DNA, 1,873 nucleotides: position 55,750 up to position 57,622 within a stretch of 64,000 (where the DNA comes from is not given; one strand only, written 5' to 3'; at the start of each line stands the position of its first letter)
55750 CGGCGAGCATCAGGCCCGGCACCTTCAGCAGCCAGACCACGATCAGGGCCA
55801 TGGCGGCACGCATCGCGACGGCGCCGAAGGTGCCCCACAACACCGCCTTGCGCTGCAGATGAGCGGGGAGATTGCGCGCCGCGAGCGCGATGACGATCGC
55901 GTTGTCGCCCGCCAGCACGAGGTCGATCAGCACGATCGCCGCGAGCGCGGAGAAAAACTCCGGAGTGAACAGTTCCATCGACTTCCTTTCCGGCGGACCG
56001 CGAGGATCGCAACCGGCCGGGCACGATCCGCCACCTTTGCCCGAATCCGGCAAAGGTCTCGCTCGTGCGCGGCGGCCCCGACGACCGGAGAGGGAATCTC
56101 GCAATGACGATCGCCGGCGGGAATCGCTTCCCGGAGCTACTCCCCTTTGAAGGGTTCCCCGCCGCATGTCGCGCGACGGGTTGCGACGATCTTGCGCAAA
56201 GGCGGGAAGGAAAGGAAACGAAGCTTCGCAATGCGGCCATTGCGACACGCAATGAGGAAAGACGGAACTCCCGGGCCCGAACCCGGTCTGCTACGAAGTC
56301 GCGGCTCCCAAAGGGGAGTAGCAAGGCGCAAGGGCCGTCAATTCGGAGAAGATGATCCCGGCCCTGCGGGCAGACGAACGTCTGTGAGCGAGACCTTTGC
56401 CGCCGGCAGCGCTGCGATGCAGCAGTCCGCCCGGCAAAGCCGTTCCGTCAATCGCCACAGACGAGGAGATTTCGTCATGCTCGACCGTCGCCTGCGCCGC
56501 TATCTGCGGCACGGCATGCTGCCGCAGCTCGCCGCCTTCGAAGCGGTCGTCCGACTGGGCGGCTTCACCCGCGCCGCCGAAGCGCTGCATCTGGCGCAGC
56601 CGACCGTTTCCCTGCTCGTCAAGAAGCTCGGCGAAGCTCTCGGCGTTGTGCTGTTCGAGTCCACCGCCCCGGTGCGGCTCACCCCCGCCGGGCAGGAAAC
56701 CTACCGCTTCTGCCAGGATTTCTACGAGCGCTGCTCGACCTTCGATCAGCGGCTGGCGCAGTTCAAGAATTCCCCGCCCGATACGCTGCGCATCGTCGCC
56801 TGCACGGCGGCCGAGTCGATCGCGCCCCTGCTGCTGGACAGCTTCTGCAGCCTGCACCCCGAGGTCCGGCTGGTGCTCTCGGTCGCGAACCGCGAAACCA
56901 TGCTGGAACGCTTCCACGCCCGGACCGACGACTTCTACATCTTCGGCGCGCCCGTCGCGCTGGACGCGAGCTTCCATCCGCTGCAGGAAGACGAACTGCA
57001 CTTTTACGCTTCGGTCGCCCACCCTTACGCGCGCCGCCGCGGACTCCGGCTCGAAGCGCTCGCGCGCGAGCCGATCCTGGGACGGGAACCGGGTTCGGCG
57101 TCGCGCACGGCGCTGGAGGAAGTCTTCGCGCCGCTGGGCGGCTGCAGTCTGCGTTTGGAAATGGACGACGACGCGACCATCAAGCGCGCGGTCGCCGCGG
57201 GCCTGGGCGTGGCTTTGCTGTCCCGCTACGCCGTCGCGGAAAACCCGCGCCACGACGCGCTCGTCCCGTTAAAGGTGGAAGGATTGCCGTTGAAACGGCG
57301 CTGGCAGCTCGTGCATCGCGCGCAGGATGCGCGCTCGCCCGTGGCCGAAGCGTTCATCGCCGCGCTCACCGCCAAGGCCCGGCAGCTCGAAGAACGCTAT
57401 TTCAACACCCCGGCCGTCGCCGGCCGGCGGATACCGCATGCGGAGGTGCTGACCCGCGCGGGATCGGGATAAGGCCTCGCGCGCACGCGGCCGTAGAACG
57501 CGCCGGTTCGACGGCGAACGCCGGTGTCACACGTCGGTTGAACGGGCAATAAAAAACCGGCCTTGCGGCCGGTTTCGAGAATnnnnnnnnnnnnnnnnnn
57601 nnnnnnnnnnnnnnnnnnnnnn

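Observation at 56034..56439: Two divergent Mn2+ (yybP-ykoY) riboswitch aptamers back to back, one of them in front of a LysR regulator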

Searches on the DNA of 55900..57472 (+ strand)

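Call 3: search_rna_families(source=window, start=55900, end=56550, threshold=evalue, max_evalue=10, show_alignments=6)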
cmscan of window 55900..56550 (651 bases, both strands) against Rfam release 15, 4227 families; matches with E-value up to 10: 4.
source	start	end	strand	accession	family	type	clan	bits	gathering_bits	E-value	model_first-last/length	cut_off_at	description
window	55993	56157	-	RF00080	Manganese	Cis-reg; riboswitch;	-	32.5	45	4e-07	1-177/177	no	Manganese Mn2+ riboswitch aptamer (yybP-ykoY)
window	56358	56440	+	RF00919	mir-874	Gene; miRNA;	-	17.5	74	3.2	1-78/78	no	mir-874 microRNA precursor family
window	56301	56325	-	RF01328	CRISPR-DR17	Gene; CRISPR;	CL00014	17.2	42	3.1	1-25/25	no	CRISPR RNA direct repeat element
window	56147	56219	+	RF02467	Ms_IGR-2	Gene; sRNA;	-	15.8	45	0.82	1-82/82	no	Mycobacterium sRNA Ms_IGR-2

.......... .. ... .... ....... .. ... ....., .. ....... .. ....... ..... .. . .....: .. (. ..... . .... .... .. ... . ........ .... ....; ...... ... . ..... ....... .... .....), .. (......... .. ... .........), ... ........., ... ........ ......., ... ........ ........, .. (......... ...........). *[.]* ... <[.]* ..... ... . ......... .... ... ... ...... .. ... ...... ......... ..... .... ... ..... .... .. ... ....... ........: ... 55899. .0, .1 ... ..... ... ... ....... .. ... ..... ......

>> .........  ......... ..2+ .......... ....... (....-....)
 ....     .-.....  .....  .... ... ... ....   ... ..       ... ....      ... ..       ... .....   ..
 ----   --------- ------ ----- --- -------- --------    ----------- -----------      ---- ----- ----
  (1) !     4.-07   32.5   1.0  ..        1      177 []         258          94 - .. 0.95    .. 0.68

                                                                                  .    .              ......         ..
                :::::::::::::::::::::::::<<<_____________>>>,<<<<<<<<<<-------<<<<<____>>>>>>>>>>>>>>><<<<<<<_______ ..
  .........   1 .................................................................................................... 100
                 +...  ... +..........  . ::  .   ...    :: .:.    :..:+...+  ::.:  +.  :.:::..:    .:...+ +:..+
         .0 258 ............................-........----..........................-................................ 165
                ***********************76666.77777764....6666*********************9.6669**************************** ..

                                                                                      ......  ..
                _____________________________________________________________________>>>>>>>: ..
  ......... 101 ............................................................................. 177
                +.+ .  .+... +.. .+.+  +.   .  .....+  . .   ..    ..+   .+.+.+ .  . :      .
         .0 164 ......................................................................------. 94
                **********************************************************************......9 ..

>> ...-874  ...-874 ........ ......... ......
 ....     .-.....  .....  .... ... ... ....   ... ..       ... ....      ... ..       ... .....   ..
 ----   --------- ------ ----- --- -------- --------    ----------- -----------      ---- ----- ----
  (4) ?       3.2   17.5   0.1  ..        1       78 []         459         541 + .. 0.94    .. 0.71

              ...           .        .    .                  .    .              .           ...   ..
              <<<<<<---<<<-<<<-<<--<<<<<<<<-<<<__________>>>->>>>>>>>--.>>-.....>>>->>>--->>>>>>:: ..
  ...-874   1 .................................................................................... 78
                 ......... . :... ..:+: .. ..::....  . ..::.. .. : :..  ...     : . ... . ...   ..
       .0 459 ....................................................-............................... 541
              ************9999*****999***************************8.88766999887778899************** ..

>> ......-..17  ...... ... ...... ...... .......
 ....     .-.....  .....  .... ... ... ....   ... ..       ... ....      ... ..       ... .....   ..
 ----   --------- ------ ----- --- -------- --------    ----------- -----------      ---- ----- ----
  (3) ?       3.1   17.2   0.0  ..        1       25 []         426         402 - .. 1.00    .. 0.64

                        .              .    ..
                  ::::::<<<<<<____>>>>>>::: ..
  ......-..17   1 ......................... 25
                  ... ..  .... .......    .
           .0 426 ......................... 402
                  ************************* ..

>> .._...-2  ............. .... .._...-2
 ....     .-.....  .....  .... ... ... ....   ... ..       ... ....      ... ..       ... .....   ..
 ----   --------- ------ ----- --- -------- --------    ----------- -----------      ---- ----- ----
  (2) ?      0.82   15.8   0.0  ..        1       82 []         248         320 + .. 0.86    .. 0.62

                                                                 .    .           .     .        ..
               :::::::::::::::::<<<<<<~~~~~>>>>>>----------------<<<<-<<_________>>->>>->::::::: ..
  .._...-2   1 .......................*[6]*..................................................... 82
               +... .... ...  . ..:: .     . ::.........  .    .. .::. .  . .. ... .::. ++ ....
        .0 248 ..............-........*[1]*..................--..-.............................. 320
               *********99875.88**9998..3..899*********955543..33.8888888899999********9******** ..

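Call 25: search_rna_families(sources=[L001, L003, L004, L008, L013, L023, L024, L026, L032, L037, L020, L043, L005, L025, L036, L017, L012, L033, L039, L044], threshold=gathering, show_alignments=2)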
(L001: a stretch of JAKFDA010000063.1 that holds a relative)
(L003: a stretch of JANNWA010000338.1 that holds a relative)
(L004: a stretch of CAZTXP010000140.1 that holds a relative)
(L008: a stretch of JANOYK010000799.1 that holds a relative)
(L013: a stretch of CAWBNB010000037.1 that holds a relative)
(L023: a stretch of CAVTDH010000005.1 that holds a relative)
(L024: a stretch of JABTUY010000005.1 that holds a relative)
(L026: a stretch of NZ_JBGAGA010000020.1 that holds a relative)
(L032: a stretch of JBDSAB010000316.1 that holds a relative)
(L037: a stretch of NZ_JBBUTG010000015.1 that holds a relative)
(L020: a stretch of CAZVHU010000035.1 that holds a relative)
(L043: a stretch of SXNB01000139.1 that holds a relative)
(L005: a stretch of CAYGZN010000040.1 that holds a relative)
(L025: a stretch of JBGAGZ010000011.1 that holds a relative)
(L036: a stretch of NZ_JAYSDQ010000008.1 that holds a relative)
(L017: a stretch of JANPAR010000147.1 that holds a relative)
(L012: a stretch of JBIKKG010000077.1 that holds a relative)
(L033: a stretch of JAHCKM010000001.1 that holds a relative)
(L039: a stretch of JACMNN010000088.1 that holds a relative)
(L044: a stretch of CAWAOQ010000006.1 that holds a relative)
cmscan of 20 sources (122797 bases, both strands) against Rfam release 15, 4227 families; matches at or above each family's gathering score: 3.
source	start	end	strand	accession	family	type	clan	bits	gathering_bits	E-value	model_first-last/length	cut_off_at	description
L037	1119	1215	-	RF00169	Bacteria_small_SRP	Gene;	CL00003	63.4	40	2.2e-11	1-97/97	no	Bacterial small signal recognition particle RNA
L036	1220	1316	-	RF00169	Bacteria_small_SRP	Gene;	CL00003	62.7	40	3.5e-11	1-97/97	no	Bacterial small signal recognition particle RNA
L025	1261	1357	-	RF00169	Bacteria_small_SRP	Gene;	CL00003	59.3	40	3.2e-10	1-97/97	no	Bacterial small signal recognition particle RNA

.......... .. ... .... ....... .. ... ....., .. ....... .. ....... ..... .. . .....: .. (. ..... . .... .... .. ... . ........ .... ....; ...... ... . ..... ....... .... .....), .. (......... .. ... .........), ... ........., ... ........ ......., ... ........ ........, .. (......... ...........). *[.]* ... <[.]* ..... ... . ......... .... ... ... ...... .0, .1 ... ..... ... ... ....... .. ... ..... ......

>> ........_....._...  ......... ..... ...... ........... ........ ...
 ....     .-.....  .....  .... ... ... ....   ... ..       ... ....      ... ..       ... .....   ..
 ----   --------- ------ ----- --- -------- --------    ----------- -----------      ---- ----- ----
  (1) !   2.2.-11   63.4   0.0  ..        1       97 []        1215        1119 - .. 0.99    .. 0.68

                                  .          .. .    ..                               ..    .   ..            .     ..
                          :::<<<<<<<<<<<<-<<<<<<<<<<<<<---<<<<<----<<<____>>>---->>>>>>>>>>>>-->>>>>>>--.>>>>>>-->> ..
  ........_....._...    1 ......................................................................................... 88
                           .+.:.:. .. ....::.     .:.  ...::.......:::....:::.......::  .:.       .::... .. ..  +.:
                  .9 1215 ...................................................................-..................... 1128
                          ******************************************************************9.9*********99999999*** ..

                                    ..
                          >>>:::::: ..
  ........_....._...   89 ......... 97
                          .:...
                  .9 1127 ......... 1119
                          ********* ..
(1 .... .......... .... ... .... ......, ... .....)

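Call 32: build_rna_model(alignment_id=A3, structure=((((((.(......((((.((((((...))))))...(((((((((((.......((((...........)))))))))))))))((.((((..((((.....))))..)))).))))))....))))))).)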
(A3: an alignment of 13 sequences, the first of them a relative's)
Model R1 built from alignment A3 (13 sequences, 132 columns); structure: as given.
model positions 123; base pairs 42; branch points 2; effective number of sequences 1.05; information 0.59 bits per position. Calibrated on 0.2 Mb of random sequence (short: E-values are rough).
structure used (alignment columns):
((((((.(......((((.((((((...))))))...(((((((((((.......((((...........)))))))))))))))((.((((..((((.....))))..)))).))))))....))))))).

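Call 33: search_with_rna_model(model_id=R1, sources=[window, L001, L002, L003, L004, L005, L006, L007, L008, L009, L010, L011, L012, L013, L014, L015, L016, L017, L018, L019, L020, L021, L022, L023, L024, L025, L026, L027, L028, L029, L030, L031, L032, L033, L034, L035, L036, L037, L038, L039, L040, L041, L042, L043, L044, L045, L046], max_evalue=1, make_alignment=true, show_alignments=0)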
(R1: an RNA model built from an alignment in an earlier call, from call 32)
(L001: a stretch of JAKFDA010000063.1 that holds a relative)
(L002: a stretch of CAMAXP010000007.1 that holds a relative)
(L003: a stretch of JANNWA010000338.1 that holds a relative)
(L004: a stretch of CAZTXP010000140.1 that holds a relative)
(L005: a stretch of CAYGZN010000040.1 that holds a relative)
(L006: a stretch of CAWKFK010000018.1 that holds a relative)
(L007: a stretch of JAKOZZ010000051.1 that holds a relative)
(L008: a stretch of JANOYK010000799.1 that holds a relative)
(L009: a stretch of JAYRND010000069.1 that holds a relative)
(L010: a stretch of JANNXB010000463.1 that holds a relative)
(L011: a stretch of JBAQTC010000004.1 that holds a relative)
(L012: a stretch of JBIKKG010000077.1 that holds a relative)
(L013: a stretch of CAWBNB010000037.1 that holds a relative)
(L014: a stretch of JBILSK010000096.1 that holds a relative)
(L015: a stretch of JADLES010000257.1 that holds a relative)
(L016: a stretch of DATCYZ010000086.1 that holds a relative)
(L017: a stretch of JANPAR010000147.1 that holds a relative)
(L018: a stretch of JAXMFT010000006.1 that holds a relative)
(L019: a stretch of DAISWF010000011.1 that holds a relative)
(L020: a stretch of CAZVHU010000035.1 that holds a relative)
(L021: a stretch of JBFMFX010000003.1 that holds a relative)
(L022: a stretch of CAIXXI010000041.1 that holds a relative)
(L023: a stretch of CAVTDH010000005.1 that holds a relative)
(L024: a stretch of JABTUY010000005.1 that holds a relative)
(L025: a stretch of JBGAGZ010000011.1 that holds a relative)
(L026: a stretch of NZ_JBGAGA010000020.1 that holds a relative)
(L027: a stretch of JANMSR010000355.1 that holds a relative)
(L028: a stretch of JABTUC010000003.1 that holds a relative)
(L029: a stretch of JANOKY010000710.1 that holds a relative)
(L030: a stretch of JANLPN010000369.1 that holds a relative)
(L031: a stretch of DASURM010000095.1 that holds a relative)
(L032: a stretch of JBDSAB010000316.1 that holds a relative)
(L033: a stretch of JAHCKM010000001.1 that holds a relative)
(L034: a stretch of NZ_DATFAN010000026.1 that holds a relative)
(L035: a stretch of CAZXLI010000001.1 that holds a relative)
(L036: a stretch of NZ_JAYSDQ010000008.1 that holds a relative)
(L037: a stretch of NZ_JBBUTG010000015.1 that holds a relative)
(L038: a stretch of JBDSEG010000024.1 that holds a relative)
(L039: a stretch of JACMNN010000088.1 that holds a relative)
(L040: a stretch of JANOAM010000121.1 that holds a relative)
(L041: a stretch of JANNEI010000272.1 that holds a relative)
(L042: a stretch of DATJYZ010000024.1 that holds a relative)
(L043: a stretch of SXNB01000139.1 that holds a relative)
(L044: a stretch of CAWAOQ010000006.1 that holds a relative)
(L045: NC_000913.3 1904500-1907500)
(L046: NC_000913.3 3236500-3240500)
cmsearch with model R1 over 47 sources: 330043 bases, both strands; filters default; matches with E-value up to 1: 49.
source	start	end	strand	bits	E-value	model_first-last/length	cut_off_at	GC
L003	632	755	+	132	3.5e-28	1-123/123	no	0.73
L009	2835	2965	+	128.9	1.9e-27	1-123/123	no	0.71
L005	2845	2968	+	124.1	2.5e-26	1-123/123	no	0.74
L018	2841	2963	+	123.9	2.7e-26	1-123/123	no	0.75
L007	2845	2967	+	120.7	1.6e-25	1-123/123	no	0.7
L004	2856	2979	+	117.1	1.1e-24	1-123/123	no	0.72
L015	2834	2964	+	116.3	1.7e-24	1-123/123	no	0.73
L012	2439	2560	+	114.5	4.3e-24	1-123/123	no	0.66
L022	2861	2982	+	113.4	7.9e-24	1-123/123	no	0.7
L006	2845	2967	+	113.2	8.7e-24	1-123/123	no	0.65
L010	187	326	+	112.4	1.3e-23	1-123/123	no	0.68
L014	2861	2982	+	110.4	4e-23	1-123/123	no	0.69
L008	2828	2964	+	107.6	1.8e-22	1-123/123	no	0.64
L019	2864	2981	+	99.6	1.4e-20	1-123/123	no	0.67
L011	1641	1764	+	91.2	1.3e-18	1-123/123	no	0.59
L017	2333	2484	+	88.6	5.2e-18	1-123/123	no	0.64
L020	1514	1628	+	80.3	4.6e-16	1-123/123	no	0.74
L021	2846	2961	+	79.4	7.6e-16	1-123/123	no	0.72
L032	2837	2949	+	68.3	3e-13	1-123/123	no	0.7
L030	2822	2953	+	67.8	4e-13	1-123/123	no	0.7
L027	1499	1611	+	65.4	1.5e-12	1-123/123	no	0.71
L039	2823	2948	+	65.1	1.7e-12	1-123/123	no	0.63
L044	2823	2946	+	64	3.1e-12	1-123/123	no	0.69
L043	2842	2964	+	62.1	8.6e-12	1-123/123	no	0.63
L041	2831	2944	+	61.8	1e-11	1-123/123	no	0.69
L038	1011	1121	+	61.2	1.4e-11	1-123/123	no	0.7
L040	2834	2947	+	60.6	1.9e-11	1-123/123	no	0.73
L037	2791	2927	+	59.3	3.9e-11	1-123/123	no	0.67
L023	2770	2890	+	59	4.7e-11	1-123/123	no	0.74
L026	2790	2917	+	58.1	7.7e-11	1-123/123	no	0.73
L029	1520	1633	+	58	7.8e-11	1-123/123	no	0.69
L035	2780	2912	+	57.9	8.6e-11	1-123/123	no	0.74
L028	2783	2904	+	57.7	9.5e-11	1-123/123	no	0.69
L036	2801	2936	+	56.6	1.7e-10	1-123/123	no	0.65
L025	2791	2929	+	54.9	4.3e-10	1-123/123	no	0.72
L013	2804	2904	+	54.8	4.4e-10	1-123/123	no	0.65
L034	2807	2939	+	54.5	5.4e-10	1-123/123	no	0.65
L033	2763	2886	+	52.3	1.7e-09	1-123/123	no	0.66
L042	2741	2864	+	52.2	1.9e-09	1-123/123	no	0.71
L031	826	948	+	52.1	1.9e-09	1-123/123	no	0.67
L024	2765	2889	+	50.1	5.7e-09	1-123/123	no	0.72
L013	2489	2583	-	45.8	5.7e-08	1-123/123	no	0.75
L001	2525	2631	-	45.3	7.6e-08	1-123/123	no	0.59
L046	1875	2001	+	36.5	9e-06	1-123/123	no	0.48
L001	2804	2915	+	31.9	0.00011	1-123/123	no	0.61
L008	2902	3086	-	22.6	0.016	1-123/123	no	0.65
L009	2904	3024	-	15.3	0.84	1-123/123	no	0.7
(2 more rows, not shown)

Alignment A4: 49 matches aligned to the model, 288 columns, each read 5' to 3' on its own strand. Consensus structure (alignment columns), stored with it:
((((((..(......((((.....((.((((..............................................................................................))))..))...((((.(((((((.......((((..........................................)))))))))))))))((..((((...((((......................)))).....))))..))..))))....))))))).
